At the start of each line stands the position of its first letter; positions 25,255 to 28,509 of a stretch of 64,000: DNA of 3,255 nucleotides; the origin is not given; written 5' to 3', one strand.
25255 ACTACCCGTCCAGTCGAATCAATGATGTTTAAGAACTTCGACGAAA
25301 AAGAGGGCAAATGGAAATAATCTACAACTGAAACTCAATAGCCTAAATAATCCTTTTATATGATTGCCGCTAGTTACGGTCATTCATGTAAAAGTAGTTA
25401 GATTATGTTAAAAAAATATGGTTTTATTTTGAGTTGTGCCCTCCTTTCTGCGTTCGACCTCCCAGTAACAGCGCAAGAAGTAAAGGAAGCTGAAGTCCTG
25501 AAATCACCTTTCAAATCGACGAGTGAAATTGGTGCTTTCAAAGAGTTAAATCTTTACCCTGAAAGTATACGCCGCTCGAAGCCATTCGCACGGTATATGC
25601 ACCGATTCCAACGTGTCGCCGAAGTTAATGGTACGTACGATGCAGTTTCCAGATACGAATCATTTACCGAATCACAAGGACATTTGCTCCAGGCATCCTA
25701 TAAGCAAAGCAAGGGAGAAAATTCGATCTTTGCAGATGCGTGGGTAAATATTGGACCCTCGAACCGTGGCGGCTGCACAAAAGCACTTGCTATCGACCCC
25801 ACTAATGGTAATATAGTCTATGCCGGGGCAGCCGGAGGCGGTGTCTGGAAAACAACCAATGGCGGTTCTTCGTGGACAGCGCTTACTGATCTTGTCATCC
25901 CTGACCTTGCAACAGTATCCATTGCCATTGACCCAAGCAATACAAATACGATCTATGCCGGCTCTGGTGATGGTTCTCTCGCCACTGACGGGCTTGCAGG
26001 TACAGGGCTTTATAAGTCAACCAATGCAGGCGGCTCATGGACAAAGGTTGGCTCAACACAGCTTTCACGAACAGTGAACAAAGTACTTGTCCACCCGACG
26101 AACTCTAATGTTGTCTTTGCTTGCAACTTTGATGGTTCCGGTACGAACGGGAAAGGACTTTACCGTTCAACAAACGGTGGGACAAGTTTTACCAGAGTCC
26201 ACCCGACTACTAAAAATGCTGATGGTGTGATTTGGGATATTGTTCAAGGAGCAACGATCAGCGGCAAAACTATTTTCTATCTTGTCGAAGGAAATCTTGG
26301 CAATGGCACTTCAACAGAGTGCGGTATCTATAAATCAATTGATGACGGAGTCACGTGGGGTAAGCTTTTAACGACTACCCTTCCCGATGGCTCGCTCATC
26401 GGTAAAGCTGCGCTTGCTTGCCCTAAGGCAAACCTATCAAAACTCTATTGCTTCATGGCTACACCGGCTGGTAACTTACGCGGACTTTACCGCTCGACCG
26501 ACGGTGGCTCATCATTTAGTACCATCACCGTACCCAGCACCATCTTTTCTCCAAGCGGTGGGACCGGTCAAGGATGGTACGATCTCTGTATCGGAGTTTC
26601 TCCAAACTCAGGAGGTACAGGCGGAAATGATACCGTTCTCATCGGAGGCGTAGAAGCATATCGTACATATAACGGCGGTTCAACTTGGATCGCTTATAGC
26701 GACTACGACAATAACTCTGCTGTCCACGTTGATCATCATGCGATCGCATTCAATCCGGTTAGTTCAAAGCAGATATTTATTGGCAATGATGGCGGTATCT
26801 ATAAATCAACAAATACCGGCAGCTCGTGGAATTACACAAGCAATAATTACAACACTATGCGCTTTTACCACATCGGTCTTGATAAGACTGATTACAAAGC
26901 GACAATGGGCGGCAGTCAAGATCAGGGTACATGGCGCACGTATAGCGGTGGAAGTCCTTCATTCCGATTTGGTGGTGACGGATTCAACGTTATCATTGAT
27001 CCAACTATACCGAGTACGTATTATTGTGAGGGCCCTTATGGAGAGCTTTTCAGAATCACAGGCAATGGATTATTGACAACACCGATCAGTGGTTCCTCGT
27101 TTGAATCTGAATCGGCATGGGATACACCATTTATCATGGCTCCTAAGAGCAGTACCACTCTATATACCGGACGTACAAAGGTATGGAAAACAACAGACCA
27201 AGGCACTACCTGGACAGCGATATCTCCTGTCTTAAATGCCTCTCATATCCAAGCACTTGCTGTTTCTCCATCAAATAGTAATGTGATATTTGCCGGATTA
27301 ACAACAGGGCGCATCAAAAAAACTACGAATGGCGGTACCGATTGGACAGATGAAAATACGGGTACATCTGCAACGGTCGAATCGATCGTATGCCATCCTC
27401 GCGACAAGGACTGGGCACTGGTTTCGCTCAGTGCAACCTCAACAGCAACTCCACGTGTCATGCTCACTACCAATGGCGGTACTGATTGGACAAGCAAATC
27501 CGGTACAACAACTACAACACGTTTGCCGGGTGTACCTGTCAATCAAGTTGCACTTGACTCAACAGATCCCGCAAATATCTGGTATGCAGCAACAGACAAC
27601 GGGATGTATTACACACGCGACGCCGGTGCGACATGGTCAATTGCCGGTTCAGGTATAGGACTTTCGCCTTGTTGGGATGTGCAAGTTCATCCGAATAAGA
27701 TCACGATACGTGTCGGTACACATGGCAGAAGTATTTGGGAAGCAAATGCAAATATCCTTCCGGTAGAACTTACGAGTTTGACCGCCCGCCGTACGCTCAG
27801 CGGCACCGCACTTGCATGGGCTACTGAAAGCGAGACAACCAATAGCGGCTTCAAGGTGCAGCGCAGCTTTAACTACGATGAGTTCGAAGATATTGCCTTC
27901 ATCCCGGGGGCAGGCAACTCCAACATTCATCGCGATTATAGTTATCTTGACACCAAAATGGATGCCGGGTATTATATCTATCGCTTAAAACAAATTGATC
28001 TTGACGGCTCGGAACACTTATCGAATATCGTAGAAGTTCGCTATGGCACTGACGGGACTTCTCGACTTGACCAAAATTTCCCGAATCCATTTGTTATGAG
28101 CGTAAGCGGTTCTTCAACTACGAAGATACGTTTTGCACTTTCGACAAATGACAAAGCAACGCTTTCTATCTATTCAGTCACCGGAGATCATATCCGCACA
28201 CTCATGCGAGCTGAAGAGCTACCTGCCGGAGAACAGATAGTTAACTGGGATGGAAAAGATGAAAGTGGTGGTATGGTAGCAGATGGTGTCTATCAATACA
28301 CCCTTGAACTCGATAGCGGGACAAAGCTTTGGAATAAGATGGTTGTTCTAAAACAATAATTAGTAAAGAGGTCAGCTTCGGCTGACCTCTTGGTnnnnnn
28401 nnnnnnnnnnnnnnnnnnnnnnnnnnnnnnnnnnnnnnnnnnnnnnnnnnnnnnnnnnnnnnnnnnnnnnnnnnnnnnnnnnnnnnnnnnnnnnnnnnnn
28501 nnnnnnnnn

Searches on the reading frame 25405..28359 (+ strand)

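Call 5: search_protein_families(library=pfam, proteins=[window:25405-28359:+], max_evalue=0.01)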
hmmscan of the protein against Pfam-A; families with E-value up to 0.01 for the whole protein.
window:25405-28359:+ (984 aa): 2 families
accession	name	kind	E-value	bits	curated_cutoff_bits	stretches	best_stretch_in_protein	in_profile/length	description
PF15902.12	Sortilin-Vps10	-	7.8e-29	101.2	33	3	592-698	2-112/446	Sortilin, neurotensin receptor 3,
PF13860.13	FlgD_ig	-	3.8e-09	36.8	27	1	902-971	8-77/79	FlgD Ig-like domain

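Call 6: search_protein_families(library=ncbifam, proteins=[window:25405-28359:+], max_evalue=0.01)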
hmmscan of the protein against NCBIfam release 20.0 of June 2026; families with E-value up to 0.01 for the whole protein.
window:25405-28359:+ (984 aa): 8 families
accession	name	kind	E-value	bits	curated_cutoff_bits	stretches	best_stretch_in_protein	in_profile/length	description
NF045728.1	glycosyl_F510_1955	equivalog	5.6e-33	114.2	175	5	200-269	115-177/246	F510_1955 family glycosylhydrolase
NF052228.1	T9SS_PorZ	equivalog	7e-10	38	260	1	420-497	351-430/757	type IX secretion system anionic LPS delivery protein PorZ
NF005176.1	PRK06655.1-1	equivalog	2e-06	27.9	230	1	904-970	84-150/197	flagellar hook assembly protein FlgD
NF033707.1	T9SS_sortase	equivalog_domain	9.3e-05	20.2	420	1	884-972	994-1080/1095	type IX secretion system sortase PorU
NF009453.0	PRK12813.1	equivalog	0.00034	20.2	264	1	913-973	121-177/223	flagellar basal body rod modification protein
TIGR04183.1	Por_Secre_tail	domain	0.002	18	23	0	892-981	2-71/72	T9SS type A sorting domain-containing protein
NF053608.1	Lsa66_OmpA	equivalog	0.0035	15.8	700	1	851-969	216-338/581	fibronectin-binding adhesin Lsa66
NF009276.0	PRK12633.1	equivalog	0.0036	17.1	383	1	915-967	128-179/234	flagellar basal body rod modification protein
